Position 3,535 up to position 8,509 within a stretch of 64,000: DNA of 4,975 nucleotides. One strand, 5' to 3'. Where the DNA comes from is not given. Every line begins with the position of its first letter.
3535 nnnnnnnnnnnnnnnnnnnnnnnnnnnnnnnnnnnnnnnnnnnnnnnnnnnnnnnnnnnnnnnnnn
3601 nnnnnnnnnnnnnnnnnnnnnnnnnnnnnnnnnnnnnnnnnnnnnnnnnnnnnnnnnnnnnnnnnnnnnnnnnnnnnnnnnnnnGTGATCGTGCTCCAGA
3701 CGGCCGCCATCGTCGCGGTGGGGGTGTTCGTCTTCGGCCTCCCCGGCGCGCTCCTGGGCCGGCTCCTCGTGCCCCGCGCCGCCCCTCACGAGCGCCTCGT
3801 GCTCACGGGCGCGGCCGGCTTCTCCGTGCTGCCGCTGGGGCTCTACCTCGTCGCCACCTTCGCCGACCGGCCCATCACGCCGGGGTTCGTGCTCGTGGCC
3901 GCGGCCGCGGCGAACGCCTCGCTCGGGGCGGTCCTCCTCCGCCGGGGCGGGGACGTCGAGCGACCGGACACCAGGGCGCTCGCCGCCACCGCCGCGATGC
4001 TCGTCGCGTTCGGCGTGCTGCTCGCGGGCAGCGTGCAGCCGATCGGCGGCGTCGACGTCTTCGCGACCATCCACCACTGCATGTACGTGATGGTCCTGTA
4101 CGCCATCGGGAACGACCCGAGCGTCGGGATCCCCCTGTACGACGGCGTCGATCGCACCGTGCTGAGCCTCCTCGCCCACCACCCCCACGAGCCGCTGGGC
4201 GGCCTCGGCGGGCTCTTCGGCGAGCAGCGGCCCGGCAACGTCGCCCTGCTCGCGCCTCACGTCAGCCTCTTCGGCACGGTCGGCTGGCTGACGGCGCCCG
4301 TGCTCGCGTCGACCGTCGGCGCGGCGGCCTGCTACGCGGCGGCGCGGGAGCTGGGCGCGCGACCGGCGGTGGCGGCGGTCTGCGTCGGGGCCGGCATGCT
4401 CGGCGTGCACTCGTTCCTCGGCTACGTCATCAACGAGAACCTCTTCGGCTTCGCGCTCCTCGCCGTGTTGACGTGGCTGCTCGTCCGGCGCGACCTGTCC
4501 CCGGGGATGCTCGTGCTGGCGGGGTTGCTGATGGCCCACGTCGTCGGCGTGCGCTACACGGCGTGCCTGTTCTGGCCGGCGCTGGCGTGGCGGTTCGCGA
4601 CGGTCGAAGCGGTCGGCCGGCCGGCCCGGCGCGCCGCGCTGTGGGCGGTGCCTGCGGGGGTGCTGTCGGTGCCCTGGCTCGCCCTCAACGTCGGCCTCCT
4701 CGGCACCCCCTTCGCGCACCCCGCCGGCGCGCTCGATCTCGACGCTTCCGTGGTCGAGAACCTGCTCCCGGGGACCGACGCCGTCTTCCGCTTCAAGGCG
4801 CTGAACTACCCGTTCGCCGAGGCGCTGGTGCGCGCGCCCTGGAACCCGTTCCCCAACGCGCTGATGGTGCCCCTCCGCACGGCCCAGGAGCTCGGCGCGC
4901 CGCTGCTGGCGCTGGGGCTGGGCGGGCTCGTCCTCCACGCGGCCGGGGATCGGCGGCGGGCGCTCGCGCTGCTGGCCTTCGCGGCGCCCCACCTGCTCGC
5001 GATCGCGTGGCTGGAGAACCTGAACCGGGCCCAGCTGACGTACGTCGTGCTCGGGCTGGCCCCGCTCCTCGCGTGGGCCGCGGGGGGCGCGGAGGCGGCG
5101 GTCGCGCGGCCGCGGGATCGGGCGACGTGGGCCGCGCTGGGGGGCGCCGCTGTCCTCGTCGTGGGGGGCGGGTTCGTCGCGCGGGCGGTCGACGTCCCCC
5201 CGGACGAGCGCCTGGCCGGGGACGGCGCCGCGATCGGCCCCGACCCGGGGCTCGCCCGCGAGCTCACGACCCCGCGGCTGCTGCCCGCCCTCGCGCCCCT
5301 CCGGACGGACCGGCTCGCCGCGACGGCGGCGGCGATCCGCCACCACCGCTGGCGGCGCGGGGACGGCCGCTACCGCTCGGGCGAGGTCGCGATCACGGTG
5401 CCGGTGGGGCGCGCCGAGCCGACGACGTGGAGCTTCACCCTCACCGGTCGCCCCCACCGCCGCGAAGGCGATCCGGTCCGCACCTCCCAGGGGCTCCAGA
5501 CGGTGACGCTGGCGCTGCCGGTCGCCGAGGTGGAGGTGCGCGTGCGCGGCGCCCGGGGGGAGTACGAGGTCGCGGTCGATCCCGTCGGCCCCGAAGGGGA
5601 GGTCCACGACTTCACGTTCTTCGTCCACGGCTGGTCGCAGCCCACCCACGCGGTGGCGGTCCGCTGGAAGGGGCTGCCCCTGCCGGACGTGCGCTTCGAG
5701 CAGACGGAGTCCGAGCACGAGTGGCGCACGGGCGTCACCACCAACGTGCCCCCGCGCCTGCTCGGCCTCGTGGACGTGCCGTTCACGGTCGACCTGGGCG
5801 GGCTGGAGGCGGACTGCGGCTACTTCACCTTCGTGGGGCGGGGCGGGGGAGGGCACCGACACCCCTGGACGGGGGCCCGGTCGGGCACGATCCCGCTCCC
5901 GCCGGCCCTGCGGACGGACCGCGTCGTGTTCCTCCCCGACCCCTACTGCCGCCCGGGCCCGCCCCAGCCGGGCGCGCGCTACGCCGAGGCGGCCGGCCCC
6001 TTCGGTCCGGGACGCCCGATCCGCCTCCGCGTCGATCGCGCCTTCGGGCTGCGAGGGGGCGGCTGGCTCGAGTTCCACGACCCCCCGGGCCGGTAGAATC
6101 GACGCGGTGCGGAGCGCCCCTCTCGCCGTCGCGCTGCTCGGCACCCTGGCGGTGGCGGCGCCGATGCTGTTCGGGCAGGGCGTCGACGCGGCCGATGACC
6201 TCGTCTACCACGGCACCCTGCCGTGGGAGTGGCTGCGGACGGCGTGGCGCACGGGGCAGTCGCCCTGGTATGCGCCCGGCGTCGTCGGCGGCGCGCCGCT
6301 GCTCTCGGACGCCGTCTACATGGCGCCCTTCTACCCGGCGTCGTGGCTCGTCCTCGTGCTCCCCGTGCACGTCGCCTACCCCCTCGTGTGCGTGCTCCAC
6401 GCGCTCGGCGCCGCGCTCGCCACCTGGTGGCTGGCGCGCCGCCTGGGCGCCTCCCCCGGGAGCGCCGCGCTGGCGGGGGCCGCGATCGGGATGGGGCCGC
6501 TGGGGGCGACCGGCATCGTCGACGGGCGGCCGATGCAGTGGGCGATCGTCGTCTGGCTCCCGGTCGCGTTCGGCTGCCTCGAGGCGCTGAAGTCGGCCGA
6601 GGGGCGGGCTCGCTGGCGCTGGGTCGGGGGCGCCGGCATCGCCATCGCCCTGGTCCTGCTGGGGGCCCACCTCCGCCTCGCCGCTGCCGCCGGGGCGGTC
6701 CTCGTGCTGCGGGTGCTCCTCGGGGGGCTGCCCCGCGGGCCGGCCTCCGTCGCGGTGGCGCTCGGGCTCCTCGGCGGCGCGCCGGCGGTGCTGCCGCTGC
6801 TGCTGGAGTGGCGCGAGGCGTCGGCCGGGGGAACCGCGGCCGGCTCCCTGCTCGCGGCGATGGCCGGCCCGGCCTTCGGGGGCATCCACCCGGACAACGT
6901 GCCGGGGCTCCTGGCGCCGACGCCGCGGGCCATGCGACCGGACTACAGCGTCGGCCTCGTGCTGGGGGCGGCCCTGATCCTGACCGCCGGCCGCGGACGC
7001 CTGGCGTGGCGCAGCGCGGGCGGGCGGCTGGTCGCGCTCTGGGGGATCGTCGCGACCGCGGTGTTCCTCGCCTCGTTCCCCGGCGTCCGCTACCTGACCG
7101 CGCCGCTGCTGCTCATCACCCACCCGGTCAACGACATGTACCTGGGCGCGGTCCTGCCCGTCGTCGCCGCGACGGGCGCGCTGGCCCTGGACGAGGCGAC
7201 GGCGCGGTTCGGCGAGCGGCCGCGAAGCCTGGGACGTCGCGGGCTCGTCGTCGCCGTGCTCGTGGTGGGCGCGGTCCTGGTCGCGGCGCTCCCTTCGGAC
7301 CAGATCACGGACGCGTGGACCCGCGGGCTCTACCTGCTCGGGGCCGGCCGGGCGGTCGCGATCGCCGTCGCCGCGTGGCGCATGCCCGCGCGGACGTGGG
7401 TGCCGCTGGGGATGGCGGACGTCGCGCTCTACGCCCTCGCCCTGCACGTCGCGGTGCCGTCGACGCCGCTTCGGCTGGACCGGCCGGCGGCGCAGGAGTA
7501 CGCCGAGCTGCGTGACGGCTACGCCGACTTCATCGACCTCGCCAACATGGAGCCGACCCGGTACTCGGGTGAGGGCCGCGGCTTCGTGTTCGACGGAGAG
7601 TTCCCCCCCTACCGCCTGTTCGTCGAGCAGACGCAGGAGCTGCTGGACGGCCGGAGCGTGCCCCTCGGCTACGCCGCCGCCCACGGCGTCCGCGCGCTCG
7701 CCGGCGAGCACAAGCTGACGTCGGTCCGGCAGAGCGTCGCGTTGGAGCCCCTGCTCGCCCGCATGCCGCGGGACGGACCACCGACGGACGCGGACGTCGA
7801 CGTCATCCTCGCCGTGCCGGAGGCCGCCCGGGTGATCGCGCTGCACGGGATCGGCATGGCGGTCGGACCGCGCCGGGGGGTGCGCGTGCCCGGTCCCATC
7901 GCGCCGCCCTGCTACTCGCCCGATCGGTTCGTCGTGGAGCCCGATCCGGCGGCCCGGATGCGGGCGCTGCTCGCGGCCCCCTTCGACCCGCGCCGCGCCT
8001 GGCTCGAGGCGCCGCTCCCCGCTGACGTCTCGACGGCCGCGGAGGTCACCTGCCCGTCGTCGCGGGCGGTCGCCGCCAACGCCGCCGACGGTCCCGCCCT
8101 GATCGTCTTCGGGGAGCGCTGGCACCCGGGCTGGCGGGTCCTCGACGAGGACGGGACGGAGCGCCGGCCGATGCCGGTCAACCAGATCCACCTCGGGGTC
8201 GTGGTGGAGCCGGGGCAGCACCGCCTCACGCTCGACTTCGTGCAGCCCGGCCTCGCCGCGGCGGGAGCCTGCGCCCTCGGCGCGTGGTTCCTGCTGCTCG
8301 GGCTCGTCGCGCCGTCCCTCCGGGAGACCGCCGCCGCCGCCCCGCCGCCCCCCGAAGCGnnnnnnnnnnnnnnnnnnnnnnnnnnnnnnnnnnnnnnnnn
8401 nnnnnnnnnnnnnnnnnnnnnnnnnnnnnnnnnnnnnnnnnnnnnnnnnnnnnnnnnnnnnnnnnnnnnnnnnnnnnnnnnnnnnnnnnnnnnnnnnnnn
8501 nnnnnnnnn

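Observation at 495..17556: A 17-kb co-directional envelope operon combining a CPBP protease, heme membrane proteins, three GT-C/YfhO-like modules, a multiheme cytochrome c, FG-GAP/ASPIC lipoproteins and a metalloprotease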

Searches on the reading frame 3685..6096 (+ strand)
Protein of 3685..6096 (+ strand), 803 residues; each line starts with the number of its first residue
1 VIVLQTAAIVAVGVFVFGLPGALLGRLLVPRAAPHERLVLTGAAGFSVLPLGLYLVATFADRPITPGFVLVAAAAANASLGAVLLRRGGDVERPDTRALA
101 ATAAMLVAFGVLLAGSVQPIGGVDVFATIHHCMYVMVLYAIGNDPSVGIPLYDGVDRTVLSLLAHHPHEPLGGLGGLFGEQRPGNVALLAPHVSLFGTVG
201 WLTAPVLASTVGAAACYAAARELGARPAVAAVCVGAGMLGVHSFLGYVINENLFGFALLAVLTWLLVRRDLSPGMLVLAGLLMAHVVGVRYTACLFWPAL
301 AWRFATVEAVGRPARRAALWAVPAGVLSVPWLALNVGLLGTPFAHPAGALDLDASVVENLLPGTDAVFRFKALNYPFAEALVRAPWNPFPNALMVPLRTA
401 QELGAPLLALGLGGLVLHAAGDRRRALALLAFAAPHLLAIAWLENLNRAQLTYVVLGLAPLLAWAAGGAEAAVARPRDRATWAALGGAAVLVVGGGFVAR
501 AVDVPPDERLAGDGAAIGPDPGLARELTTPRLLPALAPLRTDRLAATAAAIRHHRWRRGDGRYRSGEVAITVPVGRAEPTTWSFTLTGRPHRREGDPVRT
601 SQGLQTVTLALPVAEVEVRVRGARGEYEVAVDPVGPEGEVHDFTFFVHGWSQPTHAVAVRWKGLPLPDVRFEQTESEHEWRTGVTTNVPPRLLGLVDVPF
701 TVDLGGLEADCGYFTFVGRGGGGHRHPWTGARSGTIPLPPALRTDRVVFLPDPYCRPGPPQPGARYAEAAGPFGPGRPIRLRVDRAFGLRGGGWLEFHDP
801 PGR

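Call 6: search_protein_families(library=pfam, proteins=[window:3685-6096:+], max_evalue=0.01)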
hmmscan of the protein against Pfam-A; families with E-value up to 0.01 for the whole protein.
window:3685-6096:+ (803 aa): 0 families

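Call 8: search_protein_families(library=ncbifam, proteins=[window:3685-6096:+], max_evalue=0.1)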
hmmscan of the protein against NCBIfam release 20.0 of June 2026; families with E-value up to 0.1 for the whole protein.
window:3685-6096:+ (803 aa): 0 families

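Call 83: search_protein_representatives(protein=window:3685-6096:+)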
Query: 803 residues. Proteins with E-value up to 0.001 (for the whole library): 181; up to 1e-10: 89; up to 1e-30: 21. The best 150 are listed.
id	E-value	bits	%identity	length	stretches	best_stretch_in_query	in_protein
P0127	0.0e+00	1786.4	100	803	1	1-803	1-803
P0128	3.7e-121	422.7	41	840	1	14-801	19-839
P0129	5.0e-119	415.6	39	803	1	7-776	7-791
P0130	1.4e-118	414.1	35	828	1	9-770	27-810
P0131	4.4e-118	412.5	39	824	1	4-786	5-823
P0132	4.2e-117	409.3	36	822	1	1-787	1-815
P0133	1.8e-116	407.1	38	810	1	12-786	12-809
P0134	6.8e-113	395.3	38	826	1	7-785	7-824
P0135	1.1e-110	388.0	36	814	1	1-789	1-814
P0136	6.3e-107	375.6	38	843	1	6-786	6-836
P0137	9.5e-101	355.1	38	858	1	9-785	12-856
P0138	2.8e-96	340.4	39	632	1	8-625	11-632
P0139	3.0e-92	327.0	34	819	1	2-785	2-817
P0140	3.9e-84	300.2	63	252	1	1-236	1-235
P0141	1.7e-75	271.6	39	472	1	26-468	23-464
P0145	4.7e-32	127.9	33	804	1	13-647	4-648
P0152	3.2e-26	108.6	32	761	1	13-551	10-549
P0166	1.3e-21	93.4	31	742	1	13-670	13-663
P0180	1.9e-15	73.0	34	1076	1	15-491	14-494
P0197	6.3e-13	64.6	28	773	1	15-471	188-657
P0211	4.0e-11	58.7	29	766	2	179-511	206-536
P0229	8.0e-09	51.1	26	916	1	215-537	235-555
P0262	8.8e-06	41.0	33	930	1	248-510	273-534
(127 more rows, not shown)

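Call 84: search_protein_families(library=pfam, proteins=[P0128, P0130, P0145, P0152, P0166, P0180, P0197, P0229, P0211, P0262], max_evalue=0.01)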
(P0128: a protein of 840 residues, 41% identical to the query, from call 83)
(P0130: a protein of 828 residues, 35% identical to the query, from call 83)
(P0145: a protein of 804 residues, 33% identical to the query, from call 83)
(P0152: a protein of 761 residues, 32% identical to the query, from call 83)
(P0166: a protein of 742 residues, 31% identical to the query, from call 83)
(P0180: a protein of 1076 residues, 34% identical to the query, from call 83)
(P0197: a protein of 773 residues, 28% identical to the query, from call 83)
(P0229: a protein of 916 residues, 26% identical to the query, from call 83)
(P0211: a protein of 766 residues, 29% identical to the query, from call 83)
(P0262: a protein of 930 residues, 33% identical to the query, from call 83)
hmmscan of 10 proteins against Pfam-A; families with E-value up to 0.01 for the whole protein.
P0128 (840 aa): 2 families
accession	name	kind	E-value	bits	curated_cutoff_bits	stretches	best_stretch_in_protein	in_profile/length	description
PF09594.16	GT87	-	5.5e-05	23.5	25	1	200-444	9-231/237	Glycosyltransferase family 87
PF13231.12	PMT_2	-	0.00088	20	26.1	1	201-346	9-158/160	Dolichyl-phosphate-mannose-protein mannosyltransferase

P0130 (828 aa): 0 families

P0145 (804 aa): 0 families

P0152 (761 aa): 0 families

P0166 (742 aa): 0 families

P0180 (1076 aa): 1 family
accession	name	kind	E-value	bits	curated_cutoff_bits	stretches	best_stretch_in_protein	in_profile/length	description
PF03781.23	FGE-sulfatase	-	9.7e-33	114.3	23.3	1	833-1071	7-255/255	Sulfatase-modifying factor enzyme 1-like domain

P0197 (773 aa): 0 families

P0229 (916 aa): 0 families

P0211 (766 aa): 1 family
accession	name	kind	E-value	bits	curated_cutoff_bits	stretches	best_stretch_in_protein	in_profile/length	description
PF13231.12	PMT_2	-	1.4e-05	25.8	26.1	1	229-362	25-160/160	Dolichyl-phosphate-mannose-protein mannosyltransferase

P0262 (930 aa): 0 families

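Call 86: search_solved_structures(query=A7, max_evalue=1)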
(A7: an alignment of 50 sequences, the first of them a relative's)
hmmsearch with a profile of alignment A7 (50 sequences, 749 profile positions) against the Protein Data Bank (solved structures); distinct sequences matched with E-value up to 1: 0.

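Call 88: search_protein_families(library=pfam, alignment_id=A7, max_evalue=0.01)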
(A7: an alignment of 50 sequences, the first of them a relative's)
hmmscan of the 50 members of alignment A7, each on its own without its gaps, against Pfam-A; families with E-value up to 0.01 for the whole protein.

A. member 1, P0127 (803 aa): 0 families

B. families by the number of members that match (of 50 scanned): 2 families
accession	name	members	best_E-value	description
PF13231.12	PMT_2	6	1.4e-05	Dolichyl-phosphate-mannose-protein mannosyltransferase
PF09594.16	GT87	1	5.5e-05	Glycosyltransferase family 87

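Call 122: search_protein_families(library=pfam, proteins=[window:3685-6096:+], max_evalue=5)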
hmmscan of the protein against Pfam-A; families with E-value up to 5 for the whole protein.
window:3685-6096:+ (803 aa): 0 families

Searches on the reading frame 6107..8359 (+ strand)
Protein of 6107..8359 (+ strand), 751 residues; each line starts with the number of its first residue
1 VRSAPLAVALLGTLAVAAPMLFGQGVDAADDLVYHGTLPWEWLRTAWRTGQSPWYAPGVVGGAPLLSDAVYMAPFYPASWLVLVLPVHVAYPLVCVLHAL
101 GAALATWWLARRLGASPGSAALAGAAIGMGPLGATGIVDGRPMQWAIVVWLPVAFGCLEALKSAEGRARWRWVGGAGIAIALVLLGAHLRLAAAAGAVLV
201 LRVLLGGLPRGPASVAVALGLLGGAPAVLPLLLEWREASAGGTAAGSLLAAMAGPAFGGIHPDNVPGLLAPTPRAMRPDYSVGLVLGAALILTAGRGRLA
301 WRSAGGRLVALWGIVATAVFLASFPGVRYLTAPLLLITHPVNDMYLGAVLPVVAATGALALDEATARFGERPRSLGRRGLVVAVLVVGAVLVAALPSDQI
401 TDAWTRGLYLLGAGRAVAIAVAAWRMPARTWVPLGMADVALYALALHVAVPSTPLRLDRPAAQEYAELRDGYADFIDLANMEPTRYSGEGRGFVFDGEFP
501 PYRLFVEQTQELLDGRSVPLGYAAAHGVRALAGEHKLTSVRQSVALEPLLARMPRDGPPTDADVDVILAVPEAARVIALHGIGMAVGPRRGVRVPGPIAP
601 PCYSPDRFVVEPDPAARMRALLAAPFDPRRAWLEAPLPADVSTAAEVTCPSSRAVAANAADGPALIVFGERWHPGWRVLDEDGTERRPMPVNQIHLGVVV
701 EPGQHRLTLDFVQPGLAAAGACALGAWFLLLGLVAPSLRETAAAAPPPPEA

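Call 71: predict_structure(alignment_id=A3)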
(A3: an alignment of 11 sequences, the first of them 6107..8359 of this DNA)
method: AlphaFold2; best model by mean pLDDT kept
length: 751 residues; sequences in the alignment: 11
mean_pLDDT: 76.1   pTM: 0.82
mean pLDDT of the five models: 76.1, 73.7, 72.0, 71.9, 71.2
residues with pLDDT >= 90: 229; 70-90: 268; 50-70: 156; < 50: 98
segments of 3 or more residues with pLDDT < 50: 242-282, 321-342, 372-374, 483-499, 741-751
pLDDT, mean of each block of 10 residues (from residue 1): 82 86 64 75 89 84 66 80 87 89 94 90 87 72 80 93 92 96 85 80 85 95 89 70 45 41 39 39 56 56 61 57 47 39 60 82 70 56 66 56 69 69 69 78 73 59 80 86 40 38 71 80 85 69 86 80 94 94 91 93 95 92 94 91 91 91 94 92 94 94 95 90 96 77 43 32
secondary structure, 60 per line:
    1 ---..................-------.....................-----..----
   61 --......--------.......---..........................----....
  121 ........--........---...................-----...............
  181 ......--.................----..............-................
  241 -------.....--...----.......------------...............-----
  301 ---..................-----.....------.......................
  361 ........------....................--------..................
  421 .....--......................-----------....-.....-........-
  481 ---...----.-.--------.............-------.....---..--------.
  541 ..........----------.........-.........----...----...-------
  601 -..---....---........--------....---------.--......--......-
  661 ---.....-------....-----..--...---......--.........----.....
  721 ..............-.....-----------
elements in order (helices of 4 or more, strands of 3 or more residues): H4-21 H29-49 H65-68 H77-83 H87-112 H117-128 H131-138 H142-160 H166-186 H189-205 H210-223 H225-240 H248-252 H262-268 H281-295 H304-321 H327-331 H338-368 H375-394 H403-425 H428-449 H461-464 H466-470 E472-474 H475-479 H502-514 H522-526 H540-550 H561-569 H571-579 E584-586 E591-593 E607-610 H614-621 E630-633 E646-651 E654-659 E664-668 E676-679 E689-691 E695-700 E703-711 H716-734 H736-740

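Call 73: fold_search(model_id=the predicted structure, library=pdb)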
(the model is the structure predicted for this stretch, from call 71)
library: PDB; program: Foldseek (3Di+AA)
matches with E <= 10: 218; with E <= 0.001: 9
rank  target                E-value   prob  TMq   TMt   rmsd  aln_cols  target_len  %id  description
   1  6wby                  3.2e-05  1.00  0.40  0.26  21.1       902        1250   14  Single-Particle Cryo-EM Structure of Arabinofuranosyltransferase AftD from Mycobacteria, Mutant R1389S Class 2 (released 2020-05-13)
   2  6w98_A                3.4e-05  1.00  0.38  0.24  21.3       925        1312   12  Single-Particle Cryo-EM Structure of Arabinofuranosyltransferase AftD from Mycobacteria (released 2020-05-13)
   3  8age_A                1.0e-04  1.00  0.37  0.42  10.8       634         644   12  Structure of yeast oligosaccharylransferase complex with acceptor peptide bound (released 2022-12-07)
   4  5f15                  1.1e-04  1.00  0.34  0.45  11.5       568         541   16  Crystal Structure of ArnT from Cupriavidus metallidurans bound to Undecaprenyl phosphate (released 2016-02-17)
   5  6wbx                  1.1e-04  1.00  0.36  0.24  21.1       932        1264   14  Single-Particle Cryo-EM Structure of Arabinofuranosyltransferase AftD from Mycobacteria, Mutant R1389S Class 1 (released 2020-05-13)
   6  8agc_A                2.7e-04  1.00  0.35  0.37  15.3       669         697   13  Structure of yeast oligosaccharylransferase complex with lipid-linked oligosaccharide and non-acceptor peptide bound (released 2022-12-07)
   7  5ezm                  3.0e-04  1.00  0.32  0.41  12.5       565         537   15  Crystal Structure of ArnT from Cupriavidus metallidurans in the apo state (released 2016-02-17)
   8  6ezn_F                3.2e-04  1.00  0.38  0.42  13.4       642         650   10  Cryo-EM structure of the yeast oligosaccharyltransferase (OST) complex (released 2018-01-17)
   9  8b6l_I                6.4e-04  1.00  0.33  0.36  18.6       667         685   12  Subtomogram average of the human Sec61-TRAP-OSTA-translocon (released 2022-12-07)
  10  9n9j_I                1.8e-03  1.00  0.41  0.43  14.5       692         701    9  Structure of a GRP94 folding intermediate engaged with a CCDC134- and FKBP11-bound secretory translocon (released 2025-11-19)
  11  8pn9_A                4.6e-03  1.00  0.36  0.40  14.0       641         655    9  Structure of human oligosaccharyltransferase OST-A complex bound to NGI-1 (released 2024-05-08)
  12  9i5k_A                4.1e-02  0.99  0.29  0.41  11.9       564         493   12  Structure of the Chaetomium thermophilum Pmt4 homodimer (C2 symmetry) (released 2025-12-24)
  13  6c26_A                5.2e-02  1.00  0.37  0.42  14.4       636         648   11  The Cryo-EM structure of a eukaryotic oligosaccharyl transferase complex (released 2018-01-31)
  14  7p69_L                1.3e-01  0.25  0.13  0.15  24.8       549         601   12  Complex I from E. coli, DDM/LMNG-purified, under Turnover at pH 6, Resting state (released 2022-09-21)
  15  4iaq                  1.6e-01  0.10  0.07  0.12  27.0       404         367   12  Crystal structure of the chimeric protein of 5-HT1B-BRIL in complex with dihydroergotamine (PSI Community Target) (released 2013-03-13)
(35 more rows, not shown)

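Call 87: search_solved_structures(query=A5, max_evalue=1)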
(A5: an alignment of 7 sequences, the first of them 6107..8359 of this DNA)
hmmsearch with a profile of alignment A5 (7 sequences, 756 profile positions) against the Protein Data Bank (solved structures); distinct sequences matched with E-value up to 1: 0.

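Call 101: find_related_loci(query=A5, collection=metagenome_contigs, flank=10000)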
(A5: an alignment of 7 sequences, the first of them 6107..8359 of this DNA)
Query A5 (751 aa) in metagenome_contigs; peptide patterns used: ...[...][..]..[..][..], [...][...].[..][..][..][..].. (x = any residue, [..] = any of these).
600 stretches matched a pattern (row limit reached: there are more); 3 encode a relative of the query (tblastn E <= 1e-3); 3 distinct loci.
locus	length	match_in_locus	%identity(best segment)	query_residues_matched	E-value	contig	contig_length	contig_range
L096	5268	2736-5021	38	4-734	3e-108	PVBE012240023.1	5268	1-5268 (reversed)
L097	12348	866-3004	36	19-731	3e-82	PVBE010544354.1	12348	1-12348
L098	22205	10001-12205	34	7-723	4e-69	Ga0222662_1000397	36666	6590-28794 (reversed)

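Call 122: search_protein_families(library=pfam, proteins=[window:6107-8359:+], max_evalue=5)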
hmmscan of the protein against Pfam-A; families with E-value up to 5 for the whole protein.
window:6107-8359:+ (751 aa): 1 family
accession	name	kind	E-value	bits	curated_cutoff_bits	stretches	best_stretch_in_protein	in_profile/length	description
PF09586.16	YfhO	-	0.34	9.6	28.5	1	674-717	787-829/835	Bacterial membrane protein YfhO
